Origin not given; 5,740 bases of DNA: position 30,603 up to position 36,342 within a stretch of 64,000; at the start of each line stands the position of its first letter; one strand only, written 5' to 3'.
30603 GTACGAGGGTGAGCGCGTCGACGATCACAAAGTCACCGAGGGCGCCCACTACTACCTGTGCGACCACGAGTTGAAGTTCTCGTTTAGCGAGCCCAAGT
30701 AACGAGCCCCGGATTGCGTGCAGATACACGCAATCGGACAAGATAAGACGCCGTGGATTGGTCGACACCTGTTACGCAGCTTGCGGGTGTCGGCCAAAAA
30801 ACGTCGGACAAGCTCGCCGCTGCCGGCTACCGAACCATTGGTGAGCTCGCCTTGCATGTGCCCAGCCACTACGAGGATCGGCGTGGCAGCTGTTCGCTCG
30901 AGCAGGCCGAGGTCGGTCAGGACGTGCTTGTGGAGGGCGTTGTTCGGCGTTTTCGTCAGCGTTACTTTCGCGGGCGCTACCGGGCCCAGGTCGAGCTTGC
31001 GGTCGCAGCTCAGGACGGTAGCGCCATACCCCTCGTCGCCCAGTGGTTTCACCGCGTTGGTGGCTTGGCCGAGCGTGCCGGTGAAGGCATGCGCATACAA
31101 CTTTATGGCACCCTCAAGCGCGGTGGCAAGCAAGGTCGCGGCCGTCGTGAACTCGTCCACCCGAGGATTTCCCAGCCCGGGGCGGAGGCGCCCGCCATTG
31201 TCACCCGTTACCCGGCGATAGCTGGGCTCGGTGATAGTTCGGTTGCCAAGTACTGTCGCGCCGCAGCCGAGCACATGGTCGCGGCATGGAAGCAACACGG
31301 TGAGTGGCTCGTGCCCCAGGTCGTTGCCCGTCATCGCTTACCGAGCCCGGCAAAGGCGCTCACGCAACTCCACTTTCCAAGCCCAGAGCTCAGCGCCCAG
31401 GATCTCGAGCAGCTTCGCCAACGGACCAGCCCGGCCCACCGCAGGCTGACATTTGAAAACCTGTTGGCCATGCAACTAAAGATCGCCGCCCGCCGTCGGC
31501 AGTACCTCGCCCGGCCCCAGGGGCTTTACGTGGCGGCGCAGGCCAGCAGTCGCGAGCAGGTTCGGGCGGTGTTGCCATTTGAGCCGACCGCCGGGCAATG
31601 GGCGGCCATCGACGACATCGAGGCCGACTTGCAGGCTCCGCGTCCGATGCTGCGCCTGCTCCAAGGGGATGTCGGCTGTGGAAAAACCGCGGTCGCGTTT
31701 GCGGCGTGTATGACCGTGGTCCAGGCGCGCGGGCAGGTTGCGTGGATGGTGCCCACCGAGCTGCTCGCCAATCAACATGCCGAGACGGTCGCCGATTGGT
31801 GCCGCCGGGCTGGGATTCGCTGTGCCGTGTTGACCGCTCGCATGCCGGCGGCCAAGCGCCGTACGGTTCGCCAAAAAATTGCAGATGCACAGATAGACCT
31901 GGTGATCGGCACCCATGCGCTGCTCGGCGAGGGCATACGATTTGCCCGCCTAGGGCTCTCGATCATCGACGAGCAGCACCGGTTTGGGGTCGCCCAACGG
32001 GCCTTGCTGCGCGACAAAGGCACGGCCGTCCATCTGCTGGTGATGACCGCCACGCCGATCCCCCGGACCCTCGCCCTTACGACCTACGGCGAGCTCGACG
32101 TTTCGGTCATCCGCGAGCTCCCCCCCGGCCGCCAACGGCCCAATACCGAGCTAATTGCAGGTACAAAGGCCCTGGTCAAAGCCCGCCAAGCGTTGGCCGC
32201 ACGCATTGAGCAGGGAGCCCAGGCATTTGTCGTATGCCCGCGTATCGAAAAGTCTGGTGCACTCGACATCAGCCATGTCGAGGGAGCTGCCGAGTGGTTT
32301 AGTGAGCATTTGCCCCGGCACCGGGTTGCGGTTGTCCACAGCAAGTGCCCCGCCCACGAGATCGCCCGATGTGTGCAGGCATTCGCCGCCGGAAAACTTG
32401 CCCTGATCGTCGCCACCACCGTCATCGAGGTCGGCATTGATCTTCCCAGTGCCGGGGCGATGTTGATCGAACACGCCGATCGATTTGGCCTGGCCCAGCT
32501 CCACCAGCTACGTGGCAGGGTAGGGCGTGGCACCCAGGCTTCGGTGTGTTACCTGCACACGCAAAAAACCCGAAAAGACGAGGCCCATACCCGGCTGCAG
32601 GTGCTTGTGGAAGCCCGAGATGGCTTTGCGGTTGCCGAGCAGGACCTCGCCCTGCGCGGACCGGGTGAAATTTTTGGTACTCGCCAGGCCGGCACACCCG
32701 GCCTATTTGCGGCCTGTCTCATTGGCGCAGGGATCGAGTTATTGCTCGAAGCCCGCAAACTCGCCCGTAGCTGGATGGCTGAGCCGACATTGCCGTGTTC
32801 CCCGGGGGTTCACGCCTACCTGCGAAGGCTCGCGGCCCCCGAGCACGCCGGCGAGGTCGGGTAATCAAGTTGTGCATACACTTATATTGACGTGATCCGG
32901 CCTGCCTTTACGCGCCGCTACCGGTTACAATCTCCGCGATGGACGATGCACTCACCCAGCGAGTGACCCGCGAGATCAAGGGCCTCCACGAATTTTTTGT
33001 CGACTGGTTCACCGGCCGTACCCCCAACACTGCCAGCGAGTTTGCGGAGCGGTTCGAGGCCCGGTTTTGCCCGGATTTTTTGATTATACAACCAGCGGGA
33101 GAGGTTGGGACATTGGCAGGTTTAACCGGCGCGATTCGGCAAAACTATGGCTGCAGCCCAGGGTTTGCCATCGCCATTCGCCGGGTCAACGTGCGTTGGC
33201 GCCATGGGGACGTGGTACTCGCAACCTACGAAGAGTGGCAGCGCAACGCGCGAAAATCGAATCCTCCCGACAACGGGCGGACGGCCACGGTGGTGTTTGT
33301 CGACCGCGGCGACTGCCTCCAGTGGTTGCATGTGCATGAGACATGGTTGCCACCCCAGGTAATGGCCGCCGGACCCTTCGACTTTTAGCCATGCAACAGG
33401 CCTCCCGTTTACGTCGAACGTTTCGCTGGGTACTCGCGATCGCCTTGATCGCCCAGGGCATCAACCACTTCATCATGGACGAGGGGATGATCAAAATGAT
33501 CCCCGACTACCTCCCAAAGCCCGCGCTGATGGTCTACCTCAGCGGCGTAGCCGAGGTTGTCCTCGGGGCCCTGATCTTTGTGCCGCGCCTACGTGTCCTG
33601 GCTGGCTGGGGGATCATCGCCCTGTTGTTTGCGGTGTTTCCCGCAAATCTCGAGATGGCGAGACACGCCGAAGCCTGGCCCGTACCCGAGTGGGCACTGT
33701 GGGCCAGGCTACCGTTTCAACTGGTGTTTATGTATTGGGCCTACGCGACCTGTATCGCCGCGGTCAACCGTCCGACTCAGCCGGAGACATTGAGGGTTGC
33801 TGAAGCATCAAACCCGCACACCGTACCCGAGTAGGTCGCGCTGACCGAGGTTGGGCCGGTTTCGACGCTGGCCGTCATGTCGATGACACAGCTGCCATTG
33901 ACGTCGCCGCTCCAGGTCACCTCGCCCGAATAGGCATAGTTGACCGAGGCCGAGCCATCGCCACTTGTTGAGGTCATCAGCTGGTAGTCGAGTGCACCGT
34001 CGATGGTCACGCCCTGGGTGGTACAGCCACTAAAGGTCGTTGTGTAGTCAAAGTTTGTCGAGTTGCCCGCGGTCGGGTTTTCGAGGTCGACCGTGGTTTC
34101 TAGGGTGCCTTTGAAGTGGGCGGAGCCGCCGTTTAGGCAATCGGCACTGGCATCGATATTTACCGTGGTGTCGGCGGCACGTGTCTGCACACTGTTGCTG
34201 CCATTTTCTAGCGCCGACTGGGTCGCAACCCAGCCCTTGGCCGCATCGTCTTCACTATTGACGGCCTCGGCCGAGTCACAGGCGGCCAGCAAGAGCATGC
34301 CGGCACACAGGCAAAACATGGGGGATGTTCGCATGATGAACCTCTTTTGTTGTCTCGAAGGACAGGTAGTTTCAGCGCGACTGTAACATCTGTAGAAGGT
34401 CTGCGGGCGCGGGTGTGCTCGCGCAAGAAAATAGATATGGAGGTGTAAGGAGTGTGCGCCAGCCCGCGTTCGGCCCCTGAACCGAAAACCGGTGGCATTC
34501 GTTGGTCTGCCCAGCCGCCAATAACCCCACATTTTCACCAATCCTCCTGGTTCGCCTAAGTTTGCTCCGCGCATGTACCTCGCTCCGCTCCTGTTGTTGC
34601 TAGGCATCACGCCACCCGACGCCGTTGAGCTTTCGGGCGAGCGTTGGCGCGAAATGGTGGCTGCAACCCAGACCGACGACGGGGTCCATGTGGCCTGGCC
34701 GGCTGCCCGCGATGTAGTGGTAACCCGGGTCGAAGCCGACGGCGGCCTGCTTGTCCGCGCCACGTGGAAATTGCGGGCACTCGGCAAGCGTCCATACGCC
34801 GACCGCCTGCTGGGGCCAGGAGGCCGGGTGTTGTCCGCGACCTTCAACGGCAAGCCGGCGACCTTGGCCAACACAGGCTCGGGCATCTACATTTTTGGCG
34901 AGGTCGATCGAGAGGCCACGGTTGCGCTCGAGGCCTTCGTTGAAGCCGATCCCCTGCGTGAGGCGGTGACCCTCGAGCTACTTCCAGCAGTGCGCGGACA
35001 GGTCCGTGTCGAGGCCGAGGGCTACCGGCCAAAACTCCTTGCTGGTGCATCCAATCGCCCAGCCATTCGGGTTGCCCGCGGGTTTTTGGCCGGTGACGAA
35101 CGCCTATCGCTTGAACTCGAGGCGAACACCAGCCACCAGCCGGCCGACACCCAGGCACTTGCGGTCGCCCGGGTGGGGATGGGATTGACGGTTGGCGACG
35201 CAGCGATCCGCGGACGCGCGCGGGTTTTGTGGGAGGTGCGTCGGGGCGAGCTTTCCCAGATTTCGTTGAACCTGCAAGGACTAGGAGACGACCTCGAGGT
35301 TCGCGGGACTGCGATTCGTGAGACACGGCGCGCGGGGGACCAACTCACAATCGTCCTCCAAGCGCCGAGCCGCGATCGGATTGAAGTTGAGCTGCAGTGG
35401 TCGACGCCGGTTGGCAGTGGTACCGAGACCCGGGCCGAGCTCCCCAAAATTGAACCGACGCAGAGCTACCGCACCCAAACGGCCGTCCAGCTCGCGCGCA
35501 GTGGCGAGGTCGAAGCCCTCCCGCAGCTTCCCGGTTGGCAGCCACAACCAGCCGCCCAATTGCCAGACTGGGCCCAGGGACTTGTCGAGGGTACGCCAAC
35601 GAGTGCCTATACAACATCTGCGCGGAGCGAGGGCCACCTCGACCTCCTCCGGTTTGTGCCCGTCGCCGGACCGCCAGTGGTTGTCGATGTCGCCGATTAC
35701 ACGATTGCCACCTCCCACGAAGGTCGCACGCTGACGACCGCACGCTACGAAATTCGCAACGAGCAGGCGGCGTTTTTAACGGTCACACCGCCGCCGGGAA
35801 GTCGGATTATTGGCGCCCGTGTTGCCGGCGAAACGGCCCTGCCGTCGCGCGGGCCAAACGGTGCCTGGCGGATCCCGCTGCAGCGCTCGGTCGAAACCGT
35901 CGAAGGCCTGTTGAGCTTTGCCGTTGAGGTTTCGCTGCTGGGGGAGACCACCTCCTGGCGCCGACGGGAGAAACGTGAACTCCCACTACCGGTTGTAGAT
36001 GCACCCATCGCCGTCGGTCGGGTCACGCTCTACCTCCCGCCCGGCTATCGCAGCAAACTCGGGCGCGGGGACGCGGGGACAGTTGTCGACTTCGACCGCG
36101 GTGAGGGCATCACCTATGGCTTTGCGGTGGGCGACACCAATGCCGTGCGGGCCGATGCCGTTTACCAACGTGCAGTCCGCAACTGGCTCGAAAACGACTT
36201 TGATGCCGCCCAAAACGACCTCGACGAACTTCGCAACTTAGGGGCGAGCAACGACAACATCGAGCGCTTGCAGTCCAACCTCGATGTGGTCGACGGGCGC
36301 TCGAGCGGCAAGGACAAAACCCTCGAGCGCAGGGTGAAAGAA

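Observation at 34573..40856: Tightly coupled operon: two paralogous large secreted proteins of unknown function plus a vWA (MIDAS) protein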

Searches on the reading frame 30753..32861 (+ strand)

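Call 7: search_protein_families(library=pfam, proteins=[window:30753-32861:+], max_evalue=0.01)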
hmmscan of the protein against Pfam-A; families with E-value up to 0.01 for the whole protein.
window:30753-32861:+ (703 aa): 6 families
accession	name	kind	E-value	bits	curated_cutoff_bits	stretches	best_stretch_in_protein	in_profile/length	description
PF00271.37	Helicase_C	-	3.6e-19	69.5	23.5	1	484-592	11-108/110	Helicase conserved C-terminal domain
PF00270.35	DEAD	-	2.9e-18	66.6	26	1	281-440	3-164/167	DEAD/DEAH box helicase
PF04851.21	ResIII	-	1.5e-07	31.9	22.5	1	277-435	3-162/164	Type III restriction enzyme, res subunit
PF17191.10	RecG_wedge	-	4e-07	30.2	23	1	11-161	6-148/162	RecG wedge domain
PF19833.4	RecG_dom3_C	-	6.2e-06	26.6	26.8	1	622-648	2-28/87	ATP-dependent DNA helicase RecG, domain 3, C-terminal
PF22590.2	Cas3-like_C_2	-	0.00018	22.2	27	1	510-593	16-104/106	CRISPR-associated nuclease/helicase Cas3, C-terminal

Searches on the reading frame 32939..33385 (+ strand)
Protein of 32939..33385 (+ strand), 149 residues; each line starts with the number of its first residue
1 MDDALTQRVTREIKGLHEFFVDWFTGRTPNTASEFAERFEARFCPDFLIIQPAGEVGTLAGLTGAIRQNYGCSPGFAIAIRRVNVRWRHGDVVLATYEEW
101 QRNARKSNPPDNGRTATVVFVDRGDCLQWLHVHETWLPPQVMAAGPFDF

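Call 7: search_protein_families(library=pfam, proteins=[window:32939-33385:+], max_evalue=0.01)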
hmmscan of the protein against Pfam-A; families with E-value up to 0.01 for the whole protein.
window:32939-33385:+ (149 aa): 1 family
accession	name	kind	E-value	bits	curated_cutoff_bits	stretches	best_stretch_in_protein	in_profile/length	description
PF13474.12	SnoaL_3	-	0.0034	18.2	22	1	37-133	18-113/121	SnoaL-like domain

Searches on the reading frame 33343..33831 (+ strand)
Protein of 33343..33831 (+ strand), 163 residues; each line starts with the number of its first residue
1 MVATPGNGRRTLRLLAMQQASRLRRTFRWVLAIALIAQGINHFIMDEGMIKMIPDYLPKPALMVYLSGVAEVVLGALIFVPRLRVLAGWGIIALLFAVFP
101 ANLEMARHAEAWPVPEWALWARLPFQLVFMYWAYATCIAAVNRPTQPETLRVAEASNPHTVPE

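Call 7: search_protein_families(library=pfam, proteins=[window:33343-33831:+], max_evalue=0.01)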
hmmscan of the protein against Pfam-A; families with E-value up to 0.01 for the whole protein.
window:33343-33831:+ (163 aa): 2 families
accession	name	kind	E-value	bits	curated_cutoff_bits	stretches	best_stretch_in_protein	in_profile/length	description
PF07681.17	DoxX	-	9.3e-06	26.6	23.6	1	27-97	5-79/85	DoxX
PF07291.16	MauE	-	2.8e-05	24.9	27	1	25-97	6-82/128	Methylamine utilisation protein MauE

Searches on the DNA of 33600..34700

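Call 94: search_rna_families(source=window, start=33600, end=34700, threshold=evalue, max_evalue=1)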
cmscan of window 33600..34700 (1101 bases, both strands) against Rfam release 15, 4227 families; matches with E-value up to 1: 1.
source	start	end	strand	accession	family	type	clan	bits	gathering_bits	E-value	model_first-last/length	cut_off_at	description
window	33651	33732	+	RF01119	sR32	Gene; snRNA; snoRNA; CD-box;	-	14.8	40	0.33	1-57/57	no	Small nucleolar RNA sR32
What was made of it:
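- Tried and rejected: An Rfam search of the region upstream of P1 found no credible RNA element (call 94).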

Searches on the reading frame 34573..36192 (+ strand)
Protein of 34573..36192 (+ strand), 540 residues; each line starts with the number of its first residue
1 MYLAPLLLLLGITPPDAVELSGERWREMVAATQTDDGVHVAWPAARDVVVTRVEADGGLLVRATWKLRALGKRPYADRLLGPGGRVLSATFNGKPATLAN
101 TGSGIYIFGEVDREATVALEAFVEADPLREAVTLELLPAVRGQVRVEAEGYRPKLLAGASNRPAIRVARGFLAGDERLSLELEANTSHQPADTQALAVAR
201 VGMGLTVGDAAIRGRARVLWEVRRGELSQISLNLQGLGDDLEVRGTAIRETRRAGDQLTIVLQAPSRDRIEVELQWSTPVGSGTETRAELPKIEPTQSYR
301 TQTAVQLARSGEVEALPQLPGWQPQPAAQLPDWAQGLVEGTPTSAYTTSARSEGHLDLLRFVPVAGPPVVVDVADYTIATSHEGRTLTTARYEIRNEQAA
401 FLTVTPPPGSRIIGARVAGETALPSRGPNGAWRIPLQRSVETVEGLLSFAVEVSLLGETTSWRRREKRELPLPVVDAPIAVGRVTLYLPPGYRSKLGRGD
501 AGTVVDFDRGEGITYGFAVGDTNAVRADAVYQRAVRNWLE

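Call 20: find_homologous_proteins(query=window:34573-36192:+)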
Query window:34573-36192:+ (540 aa): 90 proteins with E <= 0.001 among 8000 candidates.
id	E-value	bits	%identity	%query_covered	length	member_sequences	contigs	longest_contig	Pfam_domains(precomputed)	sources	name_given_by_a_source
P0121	0.0e+0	1165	99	100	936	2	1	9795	-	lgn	-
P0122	1.0e-248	844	72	100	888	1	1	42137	-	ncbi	-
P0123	5.6e-165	568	56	97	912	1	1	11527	-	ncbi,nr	ncbi:MAG: hypothetical protein KC636_14215 [Myxococcales bacterium]|nr:hypothetical protein [Myxococ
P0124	4.3e-149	516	51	97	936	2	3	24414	-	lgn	-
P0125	4.7e-148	512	49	98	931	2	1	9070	-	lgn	-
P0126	5.7e-146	505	50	100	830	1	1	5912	-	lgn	-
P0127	3.3e-144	500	51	99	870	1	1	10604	-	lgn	-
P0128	1.8e-143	497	51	97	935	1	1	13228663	-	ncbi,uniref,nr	ncbi:hypothetical protein [Nannocystis punicea]|uniref:Uncharacterized protein n=1 Tax=Nannocystis p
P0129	3.1e-143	496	51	97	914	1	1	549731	-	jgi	-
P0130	4.1e-143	496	50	97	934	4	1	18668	-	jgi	jgi:hypothetical protein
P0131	5.2e-143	496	48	97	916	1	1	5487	-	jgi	-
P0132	1.9e-142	494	49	97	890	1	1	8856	-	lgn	-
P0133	3.3e-142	493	48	96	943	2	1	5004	-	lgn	-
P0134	5.5e-142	492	48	99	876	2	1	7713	-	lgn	-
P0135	7.0e-142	492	50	97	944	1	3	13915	-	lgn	-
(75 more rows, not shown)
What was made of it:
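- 34573..37392 (+): P1 gene, 939 aa. This is the large paralogue: module, then helical and disordered insertion, then C-terminal hairpin. Orthologues are 34-99% identical over the module (call 20).
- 34690..36042 (+): P1 beta-sandwich module (aa ~40-490). It includes the VIT-like block aa 381-489 (nt 35713-36039). One orthologue is named 'VIT domain-containing protein' in UniRef (call 20).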
